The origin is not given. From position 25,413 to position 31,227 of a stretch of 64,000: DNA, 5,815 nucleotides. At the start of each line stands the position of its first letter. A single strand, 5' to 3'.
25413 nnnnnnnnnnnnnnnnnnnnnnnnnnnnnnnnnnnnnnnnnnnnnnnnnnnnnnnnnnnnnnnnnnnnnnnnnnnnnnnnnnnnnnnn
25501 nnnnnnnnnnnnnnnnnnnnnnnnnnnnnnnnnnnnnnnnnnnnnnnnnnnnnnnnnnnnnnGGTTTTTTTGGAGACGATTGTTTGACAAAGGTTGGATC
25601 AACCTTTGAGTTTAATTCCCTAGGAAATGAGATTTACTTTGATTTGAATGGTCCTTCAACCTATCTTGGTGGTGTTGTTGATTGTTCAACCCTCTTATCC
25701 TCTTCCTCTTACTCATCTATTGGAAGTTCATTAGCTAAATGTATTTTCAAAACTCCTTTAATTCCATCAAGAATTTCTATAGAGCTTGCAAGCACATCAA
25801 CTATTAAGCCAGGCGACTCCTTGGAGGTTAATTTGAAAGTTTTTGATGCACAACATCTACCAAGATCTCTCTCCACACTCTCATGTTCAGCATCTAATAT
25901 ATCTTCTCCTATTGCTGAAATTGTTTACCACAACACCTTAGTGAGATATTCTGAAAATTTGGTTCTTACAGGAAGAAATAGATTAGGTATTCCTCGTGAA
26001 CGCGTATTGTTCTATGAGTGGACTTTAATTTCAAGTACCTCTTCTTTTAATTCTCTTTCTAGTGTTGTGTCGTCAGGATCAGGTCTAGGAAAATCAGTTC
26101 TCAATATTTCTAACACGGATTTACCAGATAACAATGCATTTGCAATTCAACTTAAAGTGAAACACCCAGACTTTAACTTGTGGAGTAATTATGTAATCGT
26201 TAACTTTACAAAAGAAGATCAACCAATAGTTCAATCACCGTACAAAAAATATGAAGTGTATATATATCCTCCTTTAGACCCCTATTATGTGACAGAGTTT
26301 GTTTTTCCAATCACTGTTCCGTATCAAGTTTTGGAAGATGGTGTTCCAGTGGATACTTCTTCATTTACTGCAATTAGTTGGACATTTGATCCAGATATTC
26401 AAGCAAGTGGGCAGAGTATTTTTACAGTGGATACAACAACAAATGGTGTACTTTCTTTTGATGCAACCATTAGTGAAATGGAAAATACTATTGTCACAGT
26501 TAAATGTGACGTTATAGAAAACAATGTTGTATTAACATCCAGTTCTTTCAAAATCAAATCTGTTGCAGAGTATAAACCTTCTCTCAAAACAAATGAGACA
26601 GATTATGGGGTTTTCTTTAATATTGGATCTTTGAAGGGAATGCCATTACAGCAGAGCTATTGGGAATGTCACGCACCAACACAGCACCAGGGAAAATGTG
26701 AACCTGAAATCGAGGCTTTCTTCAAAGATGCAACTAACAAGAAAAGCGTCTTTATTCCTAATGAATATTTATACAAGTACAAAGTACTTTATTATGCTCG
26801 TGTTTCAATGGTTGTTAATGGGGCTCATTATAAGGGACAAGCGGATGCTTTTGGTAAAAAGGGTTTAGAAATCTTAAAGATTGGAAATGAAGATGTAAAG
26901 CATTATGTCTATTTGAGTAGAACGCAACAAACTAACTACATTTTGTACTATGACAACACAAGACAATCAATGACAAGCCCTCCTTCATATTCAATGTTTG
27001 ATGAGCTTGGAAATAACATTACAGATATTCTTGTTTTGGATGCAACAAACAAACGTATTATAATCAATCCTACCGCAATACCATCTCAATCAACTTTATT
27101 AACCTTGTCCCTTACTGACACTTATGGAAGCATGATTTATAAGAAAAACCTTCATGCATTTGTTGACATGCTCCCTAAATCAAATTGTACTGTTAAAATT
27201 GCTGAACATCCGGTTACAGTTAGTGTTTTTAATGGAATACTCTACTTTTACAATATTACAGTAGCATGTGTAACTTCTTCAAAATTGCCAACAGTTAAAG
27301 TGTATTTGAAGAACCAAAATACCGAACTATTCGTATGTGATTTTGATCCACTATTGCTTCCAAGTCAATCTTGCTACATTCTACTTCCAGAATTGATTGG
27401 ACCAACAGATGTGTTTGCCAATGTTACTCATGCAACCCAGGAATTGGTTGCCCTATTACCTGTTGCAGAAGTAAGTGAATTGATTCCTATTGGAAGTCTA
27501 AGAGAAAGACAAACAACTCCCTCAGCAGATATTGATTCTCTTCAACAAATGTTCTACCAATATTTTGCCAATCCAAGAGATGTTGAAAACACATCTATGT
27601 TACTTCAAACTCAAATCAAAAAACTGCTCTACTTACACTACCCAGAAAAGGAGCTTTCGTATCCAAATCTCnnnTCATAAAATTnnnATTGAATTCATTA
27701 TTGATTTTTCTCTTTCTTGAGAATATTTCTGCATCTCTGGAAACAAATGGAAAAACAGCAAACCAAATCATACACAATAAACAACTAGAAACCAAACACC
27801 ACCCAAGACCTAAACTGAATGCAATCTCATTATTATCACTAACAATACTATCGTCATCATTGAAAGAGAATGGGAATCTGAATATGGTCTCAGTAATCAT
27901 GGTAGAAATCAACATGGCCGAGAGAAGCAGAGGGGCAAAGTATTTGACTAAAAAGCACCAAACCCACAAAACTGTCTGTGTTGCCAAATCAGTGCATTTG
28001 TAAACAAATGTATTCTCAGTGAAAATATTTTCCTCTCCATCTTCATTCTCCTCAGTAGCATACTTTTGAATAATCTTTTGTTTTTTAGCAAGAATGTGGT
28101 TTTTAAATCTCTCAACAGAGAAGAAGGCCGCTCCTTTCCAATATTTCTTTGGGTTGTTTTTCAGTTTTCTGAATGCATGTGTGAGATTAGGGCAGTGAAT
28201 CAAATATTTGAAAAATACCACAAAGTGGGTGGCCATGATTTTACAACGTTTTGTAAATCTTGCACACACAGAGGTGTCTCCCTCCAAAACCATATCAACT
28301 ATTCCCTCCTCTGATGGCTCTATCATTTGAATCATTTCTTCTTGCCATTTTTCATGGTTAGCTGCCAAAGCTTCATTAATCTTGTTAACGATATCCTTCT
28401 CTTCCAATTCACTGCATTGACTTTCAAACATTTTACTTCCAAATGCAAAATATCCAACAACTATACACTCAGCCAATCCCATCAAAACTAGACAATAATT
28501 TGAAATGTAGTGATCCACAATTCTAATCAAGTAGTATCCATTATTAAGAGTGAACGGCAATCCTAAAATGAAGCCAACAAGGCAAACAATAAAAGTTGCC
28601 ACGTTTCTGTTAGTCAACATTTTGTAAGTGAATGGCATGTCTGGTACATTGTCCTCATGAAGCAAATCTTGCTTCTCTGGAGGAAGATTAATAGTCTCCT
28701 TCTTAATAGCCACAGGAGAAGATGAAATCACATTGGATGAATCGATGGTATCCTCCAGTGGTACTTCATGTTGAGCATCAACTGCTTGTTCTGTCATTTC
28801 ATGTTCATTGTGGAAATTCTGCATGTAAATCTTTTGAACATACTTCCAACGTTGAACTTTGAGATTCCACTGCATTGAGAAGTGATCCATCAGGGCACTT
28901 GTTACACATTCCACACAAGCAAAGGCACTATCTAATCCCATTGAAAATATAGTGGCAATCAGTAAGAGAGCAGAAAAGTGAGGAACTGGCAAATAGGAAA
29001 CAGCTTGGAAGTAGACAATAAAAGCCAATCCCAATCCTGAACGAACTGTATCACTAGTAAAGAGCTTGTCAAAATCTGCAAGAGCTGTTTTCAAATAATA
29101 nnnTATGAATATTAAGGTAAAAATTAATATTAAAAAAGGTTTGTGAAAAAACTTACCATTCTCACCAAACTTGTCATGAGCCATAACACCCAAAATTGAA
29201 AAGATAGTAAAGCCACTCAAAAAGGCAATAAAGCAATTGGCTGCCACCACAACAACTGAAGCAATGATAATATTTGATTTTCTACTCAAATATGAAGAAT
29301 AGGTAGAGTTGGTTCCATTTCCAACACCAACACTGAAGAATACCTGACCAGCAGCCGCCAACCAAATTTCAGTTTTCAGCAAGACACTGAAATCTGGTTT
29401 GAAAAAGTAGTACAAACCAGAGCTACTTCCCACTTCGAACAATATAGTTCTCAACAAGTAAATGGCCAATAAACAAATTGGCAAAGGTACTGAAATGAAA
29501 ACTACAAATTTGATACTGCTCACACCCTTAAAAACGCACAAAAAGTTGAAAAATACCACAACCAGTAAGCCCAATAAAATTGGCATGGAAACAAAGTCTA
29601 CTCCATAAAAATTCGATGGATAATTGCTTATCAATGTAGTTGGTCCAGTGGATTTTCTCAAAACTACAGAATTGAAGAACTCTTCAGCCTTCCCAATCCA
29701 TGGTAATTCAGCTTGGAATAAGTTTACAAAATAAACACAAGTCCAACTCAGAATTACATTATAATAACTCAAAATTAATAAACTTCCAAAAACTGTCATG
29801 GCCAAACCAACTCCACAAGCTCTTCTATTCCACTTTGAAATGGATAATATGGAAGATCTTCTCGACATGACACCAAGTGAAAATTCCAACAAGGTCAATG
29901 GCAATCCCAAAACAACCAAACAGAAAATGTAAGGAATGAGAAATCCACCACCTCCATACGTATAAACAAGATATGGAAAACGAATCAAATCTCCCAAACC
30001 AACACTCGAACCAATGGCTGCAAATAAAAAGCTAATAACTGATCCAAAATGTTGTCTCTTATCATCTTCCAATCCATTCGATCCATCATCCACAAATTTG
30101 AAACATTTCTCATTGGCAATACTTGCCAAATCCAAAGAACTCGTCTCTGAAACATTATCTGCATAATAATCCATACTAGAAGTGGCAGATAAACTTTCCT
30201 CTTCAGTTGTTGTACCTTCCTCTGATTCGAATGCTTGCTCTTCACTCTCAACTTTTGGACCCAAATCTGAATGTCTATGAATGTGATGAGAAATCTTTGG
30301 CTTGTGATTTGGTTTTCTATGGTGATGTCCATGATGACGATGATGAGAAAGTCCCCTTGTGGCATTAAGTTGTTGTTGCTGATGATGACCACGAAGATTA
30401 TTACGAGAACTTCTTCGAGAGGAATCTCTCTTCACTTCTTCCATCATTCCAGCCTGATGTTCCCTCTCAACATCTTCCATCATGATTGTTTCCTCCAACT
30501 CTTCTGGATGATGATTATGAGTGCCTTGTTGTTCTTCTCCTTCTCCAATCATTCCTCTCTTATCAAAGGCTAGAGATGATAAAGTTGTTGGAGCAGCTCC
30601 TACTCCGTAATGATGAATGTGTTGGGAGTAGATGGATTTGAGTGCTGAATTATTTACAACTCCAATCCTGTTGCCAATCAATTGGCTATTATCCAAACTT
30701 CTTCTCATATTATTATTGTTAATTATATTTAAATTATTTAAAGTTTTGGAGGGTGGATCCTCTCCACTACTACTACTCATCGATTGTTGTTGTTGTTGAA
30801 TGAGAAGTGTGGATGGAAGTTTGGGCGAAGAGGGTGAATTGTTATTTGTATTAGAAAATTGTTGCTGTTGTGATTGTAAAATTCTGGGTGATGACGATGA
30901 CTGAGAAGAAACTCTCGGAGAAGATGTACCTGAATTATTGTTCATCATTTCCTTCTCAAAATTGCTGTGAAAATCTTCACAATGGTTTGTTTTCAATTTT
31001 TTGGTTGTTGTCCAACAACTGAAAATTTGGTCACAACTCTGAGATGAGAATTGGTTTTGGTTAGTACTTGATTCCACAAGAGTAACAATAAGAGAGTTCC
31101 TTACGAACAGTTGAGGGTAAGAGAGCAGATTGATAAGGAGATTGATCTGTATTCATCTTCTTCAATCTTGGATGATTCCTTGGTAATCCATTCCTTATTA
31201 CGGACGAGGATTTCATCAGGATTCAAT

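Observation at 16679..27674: Head-to-head pair of paralogous giant EGF-repeat proteins, one TM-anchored and one secreted, sharing a 378-bp bidirectional promoter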

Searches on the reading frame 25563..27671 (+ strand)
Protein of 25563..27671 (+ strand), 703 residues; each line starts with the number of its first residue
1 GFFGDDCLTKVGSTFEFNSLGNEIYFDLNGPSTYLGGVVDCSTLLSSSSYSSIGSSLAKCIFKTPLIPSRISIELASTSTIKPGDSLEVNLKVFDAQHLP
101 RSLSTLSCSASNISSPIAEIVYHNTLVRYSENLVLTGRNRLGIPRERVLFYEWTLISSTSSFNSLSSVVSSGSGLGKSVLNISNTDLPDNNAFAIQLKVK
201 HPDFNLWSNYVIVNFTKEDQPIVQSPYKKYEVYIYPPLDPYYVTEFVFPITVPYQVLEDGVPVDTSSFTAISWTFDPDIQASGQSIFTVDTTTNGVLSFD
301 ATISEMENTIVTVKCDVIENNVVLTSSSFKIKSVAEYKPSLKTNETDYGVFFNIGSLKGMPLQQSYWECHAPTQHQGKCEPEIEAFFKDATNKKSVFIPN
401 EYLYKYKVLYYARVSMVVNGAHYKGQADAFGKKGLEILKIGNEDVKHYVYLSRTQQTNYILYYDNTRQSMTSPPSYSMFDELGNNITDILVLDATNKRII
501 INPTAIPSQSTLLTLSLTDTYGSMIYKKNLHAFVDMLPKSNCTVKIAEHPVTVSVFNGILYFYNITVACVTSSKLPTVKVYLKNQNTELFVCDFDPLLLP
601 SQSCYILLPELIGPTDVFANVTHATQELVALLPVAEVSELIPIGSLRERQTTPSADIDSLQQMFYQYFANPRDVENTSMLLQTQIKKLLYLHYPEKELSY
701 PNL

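Call 9: find_homologous_proteins(query=window:25563-27671:+, max_evalue=0.001)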
Query seq(703 aa) (703 aa): 1 proteins with E <= 0.001 among 8000 candidates.
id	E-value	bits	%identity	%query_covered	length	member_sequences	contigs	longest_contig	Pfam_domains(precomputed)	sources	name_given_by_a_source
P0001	0.0e+0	1579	100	100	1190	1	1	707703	PF07974.20,PF25024.1,PF23301.2,PF23106.2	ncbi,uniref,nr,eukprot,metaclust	ncbi:predicted protein [Naegleria gruberi]|uniref:Predicted protein n=1 Tax=Naegleria gruberi TaxID=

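Call 17: search_protein_families(library=pfam, max_evalue=10, proteins=[window:25563-27671:+])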
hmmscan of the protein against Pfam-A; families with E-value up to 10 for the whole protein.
seq(703 aa): 0 families

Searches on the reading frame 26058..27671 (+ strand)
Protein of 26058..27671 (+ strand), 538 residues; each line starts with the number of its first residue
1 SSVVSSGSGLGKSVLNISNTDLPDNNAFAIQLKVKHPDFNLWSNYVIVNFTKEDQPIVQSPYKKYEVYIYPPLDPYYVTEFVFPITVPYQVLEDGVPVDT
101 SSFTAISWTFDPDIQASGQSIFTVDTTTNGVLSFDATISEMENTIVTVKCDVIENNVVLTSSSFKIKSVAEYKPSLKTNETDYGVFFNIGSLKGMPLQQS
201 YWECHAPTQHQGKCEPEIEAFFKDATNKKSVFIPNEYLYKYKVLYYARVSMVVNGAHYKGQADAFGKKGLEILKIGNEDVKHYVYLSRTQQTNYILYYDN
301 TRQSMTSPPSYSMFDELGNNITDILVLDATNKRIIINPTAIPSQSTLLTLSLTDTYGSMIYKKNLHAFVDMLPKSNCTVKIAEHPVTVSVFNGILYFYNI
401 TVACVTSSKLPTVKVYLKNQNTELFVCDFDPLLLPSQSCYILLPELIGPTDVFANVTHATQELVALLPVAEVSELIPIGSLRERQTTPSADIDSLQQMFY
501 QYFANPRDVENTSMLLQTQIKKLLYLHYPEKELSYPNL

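Call 79: find_related_loci(query=window:26058-27671:+, collection=metagenome_contigs, flank=10000)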
Query seq(538 aa) (538 aa) in metagenome_contigs; peptide patterns used: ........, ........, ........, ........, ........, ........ (x = any residue, [..] = any of these).
43 stretches matched a pattern, but none encodes a relative of the query by tblastn (E <= 1e-3).

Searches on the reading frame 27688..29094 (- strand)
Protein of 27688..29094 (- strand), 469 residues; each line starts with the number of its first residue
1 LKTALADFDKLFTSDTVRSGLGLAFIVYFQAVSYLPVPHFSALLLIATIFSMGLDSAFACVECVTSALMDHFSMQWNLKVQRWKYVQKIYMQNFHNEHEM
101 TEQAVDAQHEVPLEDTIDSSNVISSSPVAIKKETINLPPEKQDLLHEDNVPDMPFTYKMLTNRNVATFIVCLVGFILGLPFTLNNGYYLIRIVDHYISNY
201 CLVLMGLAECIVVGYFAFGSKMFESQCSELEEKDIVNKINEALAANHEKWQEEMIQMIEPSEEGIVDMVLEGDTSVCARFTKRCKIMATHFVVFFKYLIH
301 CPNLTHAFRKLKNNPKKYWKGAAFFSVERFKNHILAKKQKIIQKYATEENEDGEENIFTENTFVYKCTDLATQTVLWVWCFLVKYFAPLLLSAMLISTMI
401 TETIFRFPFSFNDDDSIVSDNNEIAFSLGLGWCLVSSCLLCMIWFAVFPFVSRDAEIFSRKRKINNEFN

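Call 24: search_protein_families(library=pfam, max_evalue=0.001, proteins=[window:27688-29094:-])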
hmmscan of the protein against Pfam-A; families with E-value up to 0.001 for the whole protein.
window:27688-29094:- (469 aa): 1 family
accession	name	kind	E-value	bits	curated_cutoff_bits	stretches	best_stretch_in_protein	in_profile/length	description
PF00209.24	SNF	-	1.9e-19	70.2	27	2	15-87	321-391/524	Sodium:neurotransmitter symporter family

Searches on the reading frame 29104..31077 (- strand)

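Call 24: search_protein_families(library=pfam, max_evalue=0.001, proteins=[window:29104-31077:-])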
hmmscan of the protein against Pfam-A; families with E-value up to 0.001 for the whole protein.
window:29104-31077:- (658 aa): 1 family
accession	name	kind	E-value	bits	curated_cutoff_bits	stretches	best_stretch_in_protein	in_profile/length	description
PF00209.24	SNF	-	8.3e-60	203.4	27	2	465-635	156-314/524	Sodium:neurotransmitter symporter family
